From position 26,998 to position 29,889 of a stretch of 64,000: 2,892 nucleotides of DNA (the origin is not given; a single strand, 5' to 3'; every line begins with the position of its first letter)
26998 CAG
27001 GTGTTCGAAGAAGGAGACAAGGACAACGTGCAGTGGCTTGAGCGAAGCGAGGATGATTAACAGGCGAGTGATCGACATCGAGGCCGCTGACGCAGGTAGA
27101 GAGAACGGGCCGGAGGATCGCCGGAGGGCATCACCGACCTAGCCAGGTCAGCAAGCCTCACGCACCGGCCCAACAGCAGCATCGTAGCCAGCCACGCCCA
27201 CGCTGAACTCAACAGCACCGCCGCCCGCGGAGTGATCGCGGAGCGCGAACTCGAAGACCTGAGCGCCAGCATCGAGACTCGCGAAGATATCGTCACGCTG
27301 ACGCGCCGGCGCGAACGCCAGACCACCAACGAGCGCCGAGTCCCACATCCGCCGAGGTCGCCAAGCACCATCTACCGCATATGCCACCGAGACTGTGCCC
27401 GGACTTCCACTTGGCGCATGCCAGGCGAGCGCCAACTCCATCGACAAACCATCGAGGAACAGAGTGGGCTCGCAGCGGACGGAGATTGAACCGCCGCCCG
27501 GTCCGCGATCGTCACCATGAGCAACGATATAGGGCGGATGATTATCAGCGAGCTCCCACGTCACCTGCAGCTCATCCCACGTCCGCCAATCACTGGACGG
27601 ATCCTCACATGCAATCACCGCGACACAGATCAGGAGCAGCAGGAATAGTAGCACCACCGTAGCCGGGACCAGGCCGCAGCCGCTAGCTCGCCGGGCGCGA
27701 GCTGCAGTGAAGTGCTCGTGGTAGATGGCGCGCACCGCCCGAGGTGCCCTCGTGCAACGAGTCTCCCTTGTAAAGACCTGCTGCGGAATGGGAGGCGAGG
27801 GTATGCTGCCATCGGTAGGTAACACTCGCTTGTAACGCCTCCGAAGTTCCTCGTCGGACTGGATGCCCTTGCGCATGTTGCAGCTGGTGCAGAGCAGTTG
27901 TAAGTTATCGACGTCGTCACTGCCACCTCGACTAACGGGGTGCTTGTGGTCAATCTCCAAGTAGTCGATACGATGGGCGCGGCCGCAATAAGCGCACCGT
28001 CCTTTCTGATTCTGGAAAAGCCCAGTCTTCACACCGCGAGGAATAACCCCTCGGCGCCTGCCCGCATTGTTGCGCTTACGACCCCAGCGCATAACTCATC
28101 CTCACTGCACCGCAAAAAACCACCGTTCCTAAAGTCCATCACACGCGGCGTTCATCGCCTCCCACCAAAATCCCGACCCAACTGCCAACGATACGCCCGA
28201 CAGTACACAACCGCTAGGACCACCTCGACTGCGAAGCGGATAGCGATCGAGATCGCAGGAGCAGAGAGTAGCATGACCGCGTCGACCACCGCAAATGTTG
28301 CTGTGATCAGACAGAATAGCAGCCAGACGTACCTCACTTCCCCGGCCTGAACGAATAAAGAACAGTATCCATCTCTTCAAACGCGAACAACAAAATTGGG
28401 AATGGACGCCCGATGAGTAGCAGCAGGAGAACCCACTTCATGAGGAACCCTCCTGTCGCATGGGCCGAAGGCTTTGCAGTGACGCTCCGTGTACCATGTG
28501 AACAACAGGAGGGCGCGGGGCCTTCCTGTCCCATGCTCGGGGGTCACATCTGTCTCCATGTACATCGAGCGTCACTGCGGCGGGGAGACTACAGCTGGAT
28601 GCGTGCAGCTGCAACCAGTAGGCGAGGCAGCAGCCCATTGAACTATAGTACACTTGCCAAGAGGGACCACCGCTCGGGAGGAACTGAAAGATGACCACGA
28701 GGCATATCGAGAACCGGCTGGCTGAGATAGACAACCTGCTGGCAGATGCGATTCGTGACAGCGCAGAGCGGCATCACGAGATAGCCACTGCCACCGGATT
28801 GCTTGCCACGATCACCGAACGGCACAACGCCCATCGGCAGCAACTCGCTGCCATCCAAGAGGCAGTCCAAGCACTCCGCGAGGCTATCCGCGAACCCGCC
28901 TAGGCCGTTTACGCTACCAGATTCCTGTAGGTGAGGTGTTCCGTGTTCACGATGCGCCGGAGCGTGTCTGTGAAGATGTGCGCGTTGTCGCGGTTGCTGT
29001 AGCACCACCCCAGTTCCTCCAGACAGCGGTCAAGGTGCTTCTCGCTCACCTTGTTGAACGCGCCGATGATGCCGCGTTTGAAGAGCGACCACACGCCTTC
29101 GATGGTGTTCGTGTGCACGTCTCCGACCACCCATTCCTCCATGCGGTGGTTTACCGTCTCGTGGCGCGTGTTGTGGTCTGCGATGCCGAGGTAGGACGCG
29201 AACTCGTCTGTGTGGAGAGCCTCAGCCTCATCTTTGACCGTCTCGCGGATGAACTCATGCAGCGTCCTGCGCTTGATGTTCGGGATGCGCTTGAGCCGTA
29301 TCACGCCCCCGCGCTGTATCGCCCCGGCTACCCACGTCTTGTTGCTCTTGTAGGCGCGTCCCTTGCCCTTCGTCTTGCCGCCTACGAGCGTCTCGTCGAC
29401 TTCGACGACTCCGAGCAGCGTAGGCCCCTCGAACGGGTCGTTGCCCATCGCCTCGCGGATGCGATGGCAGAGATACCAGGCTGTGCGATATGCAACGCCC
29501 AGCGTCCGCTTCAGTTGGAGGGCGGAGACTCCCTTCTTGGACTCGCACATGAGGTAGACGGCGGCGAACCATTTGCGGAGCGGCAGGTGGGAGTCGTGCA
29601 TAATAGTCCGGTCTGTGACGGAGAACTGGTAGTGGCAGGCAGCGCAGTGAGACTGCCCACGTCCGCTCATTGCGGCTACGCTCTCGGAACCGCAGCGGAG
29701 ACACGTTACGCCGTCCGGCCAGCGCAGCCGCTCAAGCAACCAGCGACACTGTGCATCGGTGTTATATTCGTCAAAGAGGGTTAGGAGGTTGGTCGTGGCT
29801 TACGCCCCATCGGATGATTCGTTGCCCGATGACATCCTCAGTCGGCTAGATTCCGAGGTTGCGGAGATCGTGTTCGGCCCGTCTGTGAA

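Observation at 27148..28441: HNH endonuclease fused in frame to a lipoprotein-type signal and an unknown domain, preceded by two coupled mini membrane genes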

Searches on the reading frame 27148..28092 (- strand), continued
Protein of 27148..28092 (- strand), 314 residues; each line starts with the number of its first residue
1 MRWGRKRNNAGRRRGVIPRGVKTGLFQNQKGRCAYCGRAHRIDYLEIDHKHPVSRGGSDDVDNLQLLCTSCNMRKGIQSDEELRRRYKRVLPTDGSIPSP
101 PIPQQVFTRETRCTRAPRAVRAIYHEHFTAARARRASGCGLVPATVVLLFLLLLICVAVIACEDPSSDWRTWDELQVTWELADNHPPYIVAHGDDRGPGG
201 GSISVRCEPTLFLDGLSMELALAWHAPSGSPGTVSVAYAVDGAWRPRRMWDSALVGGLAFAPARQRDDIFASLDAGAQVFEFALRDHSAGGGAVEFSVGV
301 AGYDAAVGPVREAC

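Call 70: find_encoding_contigs(protein=P0033, flank=2000, max_places=3)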
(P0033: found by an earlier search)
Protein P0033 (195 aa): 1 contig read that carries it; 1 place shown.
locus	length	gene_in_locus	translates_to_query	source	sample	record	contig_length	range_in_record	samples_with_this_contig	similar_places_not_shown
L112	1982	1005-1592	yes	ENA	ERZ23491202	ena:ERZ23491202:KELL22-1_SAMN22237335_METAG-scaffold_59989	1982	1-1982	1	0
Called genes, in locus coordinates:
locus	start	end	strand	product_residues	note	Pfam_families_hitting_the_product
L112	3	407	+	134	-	?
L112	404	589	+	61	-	-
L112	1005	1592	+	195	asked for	-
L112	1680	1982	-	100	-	?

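Call 81: predict_structure(alignment_id=A1)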
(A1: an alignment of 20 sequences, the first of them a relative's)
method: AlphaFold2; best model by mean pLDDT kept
length: 314 residues; sequences in the alignment: 20
mean_pLDDT: 61.2   pTM: 0.36
mean pLDDT of the five models: 61.2, 59.9, 59.3, 58.6, 58.2
residues with pLDDT >= 90: 52; 70-90: 87; 50-70: 19; < 50: 156
segments of 3 or more residues with pLDDT < 50: 1-11, 168-234, 236-240, 242-314
pLDDT, mean of each block of 10 residues (from residue 1): 41 71 96 94 92 75 91 76 81 86 82 77 82 73 91 95 61 35 37 41 41 38 45 47 44 30 42 40 39 37 30 26
secondary structure, 60 per line:
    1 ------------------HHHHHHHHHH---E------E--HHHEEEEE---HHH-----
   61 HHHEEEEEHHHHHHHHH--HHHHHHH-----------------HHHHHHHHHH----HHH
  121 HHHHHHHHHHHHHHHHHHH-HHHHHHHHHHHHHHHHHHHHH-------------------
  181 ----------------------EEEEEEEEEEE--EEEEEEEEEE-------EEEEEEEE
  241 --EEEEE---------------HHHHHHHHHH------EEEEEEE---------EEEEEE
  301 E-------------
elements in order: H19-28 E45-49 E64-68 H69-77 H80-86 H104-113 H118-139 H141-161 E203-213 E216-225 E233-240 E243-247 H263-272 E279-285 E295-301

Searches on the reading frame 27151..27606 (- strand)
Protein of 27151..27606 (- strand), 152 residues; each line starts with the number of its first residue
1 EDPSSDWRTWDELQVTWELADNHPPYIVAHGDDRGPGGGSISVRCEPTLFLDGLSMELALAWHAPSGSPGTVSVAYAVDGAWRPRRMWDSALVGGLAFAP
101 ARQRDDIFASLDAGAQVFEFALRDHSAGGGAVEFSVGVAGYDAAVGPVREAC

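Call 20: search_protein_representatives(protein=window:27151-27606:-)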
Query: 152 residues. Proteins with E-value up to 0.001 (for the whole library): 8; up to 1e-10: 1; up to 1e-30: 0. The best 8 are listed.
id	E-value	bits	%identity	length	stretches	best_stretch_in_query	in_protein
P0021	1.2e-11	61.3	32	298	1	4-152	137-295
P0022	3.4e-10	56.6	38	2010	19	11-63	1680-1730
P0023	6.3e-10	55.7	33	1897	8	58-116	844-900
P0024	2.2e-08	50.7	37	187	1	6-152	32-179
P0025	6.9e-08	49.1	40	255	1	2-152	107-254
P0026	1.2e-05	41.8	37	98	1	69-152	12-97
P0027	2.1e-05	41.0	32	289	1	2-150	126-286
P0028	3.1e-05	40.5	33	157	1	9-152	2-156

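Call 24: search_protein_families(library=pfam, alignment_id=A2, max_evalue=1)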
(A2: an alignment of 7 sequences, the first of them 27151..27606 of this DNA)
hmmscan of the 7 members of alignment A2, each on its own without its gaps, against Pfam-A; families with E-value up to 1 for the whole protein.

A. member 1, window:27151-27606:- (152 aa): 0 families

B. families by the number of members that match (of 7 scanned): 1 family
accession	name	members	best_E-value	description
PF16460.11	Phage_TTP_11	1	0.25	Phage tail tube, TTP, lambda-like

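Call 26: search_solved_structures(query=A2, max_evalue=10)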
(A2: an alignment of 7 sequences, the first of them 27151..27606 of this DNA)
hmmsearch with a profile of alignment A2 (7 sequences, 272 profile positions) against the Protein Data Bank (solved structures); distinct sequences matched with E-value up to 10: 5.
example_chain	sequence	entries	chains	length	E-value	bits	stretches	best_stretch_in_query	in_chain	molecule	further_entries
8zvk_A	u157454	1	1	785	0.0099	18.2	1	48-124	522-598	AaBgIC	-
8x8h_A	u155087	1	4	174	0.066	15.5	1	81-102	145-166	Pectate disaccharide-lyase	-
9wg7_12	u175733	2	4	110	0.98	11.7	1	36-80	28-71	ApcG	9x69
5ot1_A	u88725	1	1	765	1.5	11.1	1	10-128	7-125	Pullulanase type II, GH13 family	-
3ghp_A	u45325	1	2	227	2.5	10.3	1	60-105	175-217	Cellulosomal scaffoldin adaptor protein B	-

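Call 28: find_encoding_contigs(protein=P0024, flank=4000, max_places=3)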
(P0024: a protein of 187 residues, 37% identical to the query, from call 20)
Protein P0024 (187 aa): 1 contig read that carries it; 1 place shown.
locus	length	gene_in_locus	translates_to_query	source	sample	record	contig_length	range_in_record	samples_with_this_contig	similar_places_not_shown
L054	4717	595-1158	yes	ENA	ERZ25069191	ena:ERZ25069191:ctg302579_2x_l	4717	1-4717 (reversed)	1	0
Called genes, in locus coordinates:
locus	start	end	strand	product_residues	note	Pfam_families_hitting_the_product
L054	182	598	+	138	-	-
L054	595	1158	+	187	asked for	-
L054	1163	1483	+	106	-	-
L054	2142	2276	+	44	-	PF08534:Redoxin (weak), PF00578:AhpC-TSA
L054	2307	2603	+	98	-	PF00578:AhpC-TSA, PF08534:Redoxin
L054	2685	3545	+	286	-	PF14801:TrmI-like_N, PF21985:TR61B_FKBP-like (faint), PF01135:PCMT, PF08704:GCD14, PF13649:Methyltransf_25 (weak)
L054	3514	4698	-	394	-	PF02636:Methyltransf_28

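Call 29: find_encoding_contigs(protein=P0025, flank=4000, max_places=3)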
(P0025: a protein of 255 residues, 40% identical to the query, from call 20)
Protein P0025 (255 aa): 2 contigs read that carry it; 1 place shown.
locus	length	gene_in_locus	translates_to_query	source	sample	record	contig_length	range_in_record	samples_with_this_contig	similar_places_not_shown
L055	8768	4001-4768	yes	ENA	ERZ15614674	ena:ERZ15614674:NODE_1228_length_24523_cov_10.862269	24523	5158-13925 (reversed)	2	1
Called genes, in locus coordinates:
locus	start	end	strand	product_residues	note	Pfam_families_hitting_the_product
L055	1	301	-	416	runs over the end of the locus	PF13393:tRNA-synt_His, PF00587:tRNA-synt_2b, PF03129:HGTP_anticodon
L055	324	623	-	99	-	-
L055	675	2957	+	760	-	PF13328:HD_4, PF01966:HD (weak), PF04607:RelA_SpoT, PF02824:TGS, PF19296:RelA_AH, PF28438:RelA_RIS, PF01842:ACT (faint), PF13291:ACT_4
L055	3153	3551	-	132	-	-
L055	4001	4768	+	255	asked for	-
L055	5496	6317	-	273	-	PF00520:Ion_trans, PF08016:PKD_channel (weak)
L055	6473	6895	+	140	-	-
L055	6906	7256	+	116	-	-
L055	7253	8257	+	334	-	PF00296:Bac_luciferase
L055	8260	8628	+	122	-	PF14534:DUF4440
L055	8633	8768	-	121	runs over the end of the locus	PF04237:YjbR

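Call 32: predict_structure(alignment_id=A2)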
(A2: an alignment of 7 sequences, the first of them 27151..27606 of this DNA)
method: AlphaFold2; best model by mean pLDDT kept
length: 152 residues; sequences in the alignment: 7
mean_pLDDT: 77.0   pTM: 0.76
mean pLDDT of the five models: 77.0, 76.3, 75.8, 75.2, 74.6
residues with pLDDT >= 90: 31; 70-90: 74; 50-70: 33; < 50: 14
segments of 3 or more residues with pLDDT < 50: 1-5, 14-20
pLDDT, mean of each block of 10 residues (from residue 1): 54 46 74 67 81 83 66 90 86 72 93 91 77 86 85 85
secondary structure, 60 per line:
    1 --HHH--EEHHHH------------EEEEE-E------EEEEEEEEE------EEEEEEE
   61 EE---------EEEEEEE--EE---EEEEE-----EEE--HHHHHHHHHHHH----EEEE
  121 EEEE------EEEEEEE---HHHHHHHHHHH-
elements in order: H10-13 E26-30 E39-47 E54-62 E72-78 E86-90 E96-98 H101-112 E117-124 E131-137 H141-151

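Call 35: fold_search(model_id=the predicted structure, library=pdb)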
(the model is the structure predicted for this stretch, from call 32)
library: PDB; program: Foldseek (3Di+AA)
matches with E <= 10: 747; with E <= 0.001: 0
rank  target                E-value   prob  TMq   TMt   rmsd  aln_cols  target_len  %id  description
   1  8z5n_B                5.9e-02  0.97  0.51  0.32   5.0       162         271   12  Cryo-EM structure of the LPHT ring (released 2025-10-22)
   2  3wtw_F                6.9e-02  0.51  0.27  0.32   8.6       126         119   10  Crystal structure of the complex comprised of ETS1(K167A), RUNX1, CBFBETA, and the tcralpha gene enhancer DNA (released 2014-08-20)
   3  8xru_A                7.7e-02  0.25  0.21  0.07  11.8       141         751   17  The crystal structure of a GH3 enzyme CcBgl3B with glycerol (released 2024-04-10)
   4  3wts_F                1.0e-01  0.69  0.33  0.39   6.9       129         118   10  Crystal structure of the complex comprised of ETS1, RUNX1, CBFBETA, and the tcralpha gene enhancer DNA (released 2014-08-13)
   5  6ed2                  1.3e-01  0.72  0.28  0.09   6.8       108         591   11  Faecalibacterium prausnitzii beta-glucuronidase (released 2019-02-13)
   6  1g13_A                1.4e-01  0.11  0.21  0.20  14.9       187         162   12  HUMAN GM2 ACTIVATOR STRUCTURE (released 2001-04-11)
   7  8dwu_B                1.5e-01  0.60  0.36  0.19   6.7       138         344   12  SPOP W22R Form 1 (released 2023-01-18)
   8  7cmm_D                1.7e-01  0.35  0.29  0.24  11.2       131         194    8  Crystal structure of TEAD1-YBD in complex with K-975 (released 2021-02-03)
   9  8gzv_B                1.7e-01  0.82  0.30  0.46   6.0        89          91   13  Klebsiella pneumoniae FtsZ complexed with monobody (P212121) (released 2023-07-19)
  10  4lpt_A                1.8e-01  0.66  0.28  0.41   5.5        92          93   12  Crystal structure of monomeric TENCON variant P54CR4-31 (released 2014-01-29)
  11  8cem_E                1.8e-01  0.57  0.33  0.10  18.8       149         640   11  Structure of bovine native C3, re-refinement (released 2023-04-05)
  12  2l0d_MODEL_1_A        1.8e-01  0.51  0.28  0.34   5.3        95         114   13  Solution NMR Structure of putative cell surface protein MA_4588 (272-376 domain) from Methanosarcina acetivora (released 2010-08-25)
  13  8vse_A                1.9e-01  0.41  0.32  0.15  21.4       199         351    8  Cryo-EM structure of human CD45 extracellular region in complex with adenoviral protein E3/49K (released 2024-11-06)
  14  7cmm_B                1.9e-01  0.25  0.26  0.21  11.7       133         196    8  Crystal structure of TEAD1-YBD in complex with K-975 (released 2021-02-03)
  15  9l14_B                2.1e-01  0.77  0.30  0.46   6.9       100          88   12  Crystal structure of the monobody CL-1 in complex with the Escherichia coli adenylate kinase (released 2025-06-04)
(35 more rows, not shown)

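Call 48: search_protein_families(library=phrogs, proteins=[window:27151-27606:-], max_evalue=0.01)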
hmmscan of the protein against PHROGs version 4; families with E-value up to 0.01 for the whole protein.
window:27151-27606:- (152 aa): 0 families

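Call 56: find_homologous_proteins(query=A4, max_evalue=0.001)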
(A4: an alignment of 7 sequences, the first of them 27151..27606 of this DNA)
Query A4 (7 sequences) (152 aa, profile of the alignment): 3 proteins with E <= 0.001 among 5392 candidates.
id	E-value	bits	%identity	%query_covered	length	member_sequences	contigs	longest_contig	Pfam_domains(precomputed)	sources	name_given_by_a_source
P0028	3.7e-62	227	30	95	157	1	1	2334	-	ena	-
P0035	5.4e-53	197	29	99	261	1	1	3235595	-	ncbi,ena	-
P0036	4.0e-49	184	29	99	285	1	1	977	-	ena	-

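Call 57: find_encoding_contigs(protein=P0035, flank=5000, max_places=2)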
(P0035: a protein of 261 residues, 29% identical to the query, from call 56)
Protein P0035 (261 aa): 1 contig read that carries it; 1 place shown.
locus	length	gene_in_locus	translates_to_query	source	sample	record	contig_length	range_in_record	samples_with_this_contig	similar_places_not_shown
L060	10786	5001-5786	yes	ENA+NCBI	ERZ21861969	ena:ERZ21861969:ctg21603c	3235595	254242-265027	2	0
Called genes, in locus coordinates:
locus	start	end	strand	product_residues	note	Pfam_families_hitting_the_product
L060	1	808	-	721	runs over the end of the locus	PF01315:Ald_Xan_dh_C, PF02738:MoCoBD_1, PF20256:MoCoBD_2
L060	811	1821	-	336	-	PF07883:Cupin_2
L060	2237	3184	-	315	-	PF20247:DUF6602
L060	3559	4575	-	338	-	-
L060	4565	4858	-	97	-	-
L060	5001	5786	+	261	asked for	-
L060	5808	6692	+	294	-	-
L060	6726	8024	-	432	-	PF00355:Rieske, PF19301:LigXa_C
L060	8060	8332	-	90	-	PF01850:PIN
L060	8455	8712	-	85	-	PF07704:PSK_trans_fac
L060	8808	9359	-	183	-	PF00300:His_Phos_1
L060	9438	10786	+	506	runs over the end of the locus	PF07994:NAD_binding_5, PF01658:Inos-1-P_synth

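Call 62: fold_search(model_id=the predicted structure, library=viral)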
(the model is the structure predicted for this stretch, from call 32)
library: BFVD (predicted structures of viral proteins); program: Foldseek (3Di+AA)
matches with E <= 10: 533; with E <= 0.001: 1
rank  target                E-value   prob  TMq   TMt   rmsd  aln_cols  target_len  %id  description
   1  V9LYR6                7.4e-04  1.00  0.46  0.49  10.0       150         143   13  Uncharacterized protein [Vibrio phage VH7D]
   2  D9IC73                5.3e-03  1.00  0.48  0.39   5.8       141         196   12  Conserved hypothetical phage protein [Escherichia phage RB16]
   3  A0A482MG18            5.5e-03  1.00  0.52  0.48   6.4       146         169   12  Uncharacterized protein [Serratia phage MTx]
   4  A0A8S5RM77            7.7e-03  0.99  0.42  0.42   6.9       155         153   15  Uncharacterized protein [virus sp. ctn3M15]
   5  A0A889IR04            1.2e-02  0.91  0.32  0.25  16.4       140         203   13  (no name in the UniProt tables at hand)
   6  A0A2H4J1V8            1.4e-02  1.00  0.56  0.32   4.3       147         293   11  Uncharacterized protein [uncultured Caudovirales phage]
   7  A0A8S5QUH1            1.6e-02  0.54  0.24  0.10  12.3       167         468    8  MucBP domain-containing protein [Siphoviridae sp. ctzSN25]
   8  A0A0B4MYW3            2.0e-02  0.75  0.28  0.18  12.0       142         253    8  Uncharacterized protein [Streptococcus phage SOCP]
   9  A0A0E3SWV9            4.4e-02  0.63  0.31  0.25  18.2       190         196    8  B136 [Rat cytomegalovirus (isolate England)]
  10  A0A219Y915            7.2e-02  0.84  0.41  0.41   8.8       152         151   14  (no name in the UniProt tables at hand)
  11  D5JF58                7.6e-02  0.91  0.46  0.37   6.0       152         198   12  Uncharacterized protein [Klebsiella phage KP15]
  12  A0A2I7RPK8            8.0e-02  0.93  0.33  0.47   5.0        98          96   12  (no name in the UniProt tables at hand)
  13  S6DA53                8.0e-02  0.35  0.24  0.17  14.2       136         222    8  Uncharacterized protein [Invertebrate iridescent virus 22]
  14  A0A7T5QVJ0            8.4e-02  0.93  0.45  0.52   6.4       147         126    8  (no name in the UniProt tables at hand)
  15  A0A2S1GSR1            8.4e-02  0.77  0.37  0.25  13.2       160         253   13  Uncharacterized protein [Xanthomonas phage Carpasina]
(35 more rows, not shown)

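Call 68: find_related_loci(query=A4, collection=metagenome_contigs, flank=3000)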
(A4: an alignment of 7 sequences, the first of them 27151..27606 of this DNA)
Query A4 (152 aa) in metagenome_contigs; peptide patterns used: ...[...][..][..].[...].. (x = any residue, [..] = any of these).
34 stretches matched a pattern, but none encodes a relative of the query by tblastn (E <= 1e-3).

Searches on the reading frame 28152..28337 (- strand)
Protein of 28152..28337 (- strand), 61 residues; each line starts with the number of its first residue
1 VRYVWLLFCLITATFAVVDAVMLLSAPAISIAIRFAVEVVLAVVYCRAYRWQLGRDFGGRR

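Call 3: search_protein_families(library=pfam, proteins=[window:28152-28337:-], max_evalue=0.1)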
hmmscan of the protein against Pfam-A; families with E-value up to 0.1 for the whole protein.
window:28152-28337:- (61 aa): 0 families

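Call 46: search_protein_families(library=ncbifam, proteins=[window:28152-28337:-], max_evalue=0.01)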
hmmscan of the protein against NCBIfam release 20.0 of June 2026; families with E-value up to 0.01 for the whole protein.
window:28152-28337:- (61 aa): 0 families

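Call 59: find_homologous_proteins(query=window:28152-28337:-, max_evalue=0.01)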
Query window:28152-28337:- (61 aa): 1 proteins with E <= 0.01 among 1 candidates.
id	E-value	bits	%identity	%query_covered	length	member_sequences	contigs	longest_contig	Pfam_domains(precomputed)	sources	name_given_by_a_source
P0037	1.1e-31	125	100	100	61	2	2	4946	-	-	-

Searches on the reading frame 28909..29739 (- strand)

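Call 3: search_protein_families(library=pfam, proteins=[window:28909-29739:-], max_evalue=0.1)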
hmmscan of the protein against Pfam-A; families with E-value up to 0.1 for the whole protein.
window:28909-29739:- (276 aa): 6 families
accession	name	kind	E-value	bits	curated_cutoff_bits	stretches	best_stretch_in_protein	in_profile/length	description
PF12762.13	DDE_Tnp_IS1595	-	6.2e-30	104.7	27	1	108-245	2-150/153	ISXO2-like transposase domain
PF12760.12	Zn_ribbon_IS1595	-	7.7e-10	39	25.4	1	1-38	9-46/46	Transposase zinc-ribbon domain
PF24071.1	Phage_zn_bind_3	-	0.0054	17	27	1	12-43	2-29/46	Phage FDXHR zinc binding domain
PF23550.1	zf_Tbcl_Rhp7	-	0.033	14.1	27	1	30-48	5-23/39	DNA repair protein rhp7 treble clef domain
PF23451.1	Zn_ribbon_PaaD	-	0.042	13.9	27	1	9-37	13-41/53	PaaD zinc beta ribbon domain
PF24445.1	DUF7564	-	0.043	14.7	32.2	1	11-43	6-37/76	Family of unknown function (DUF7564)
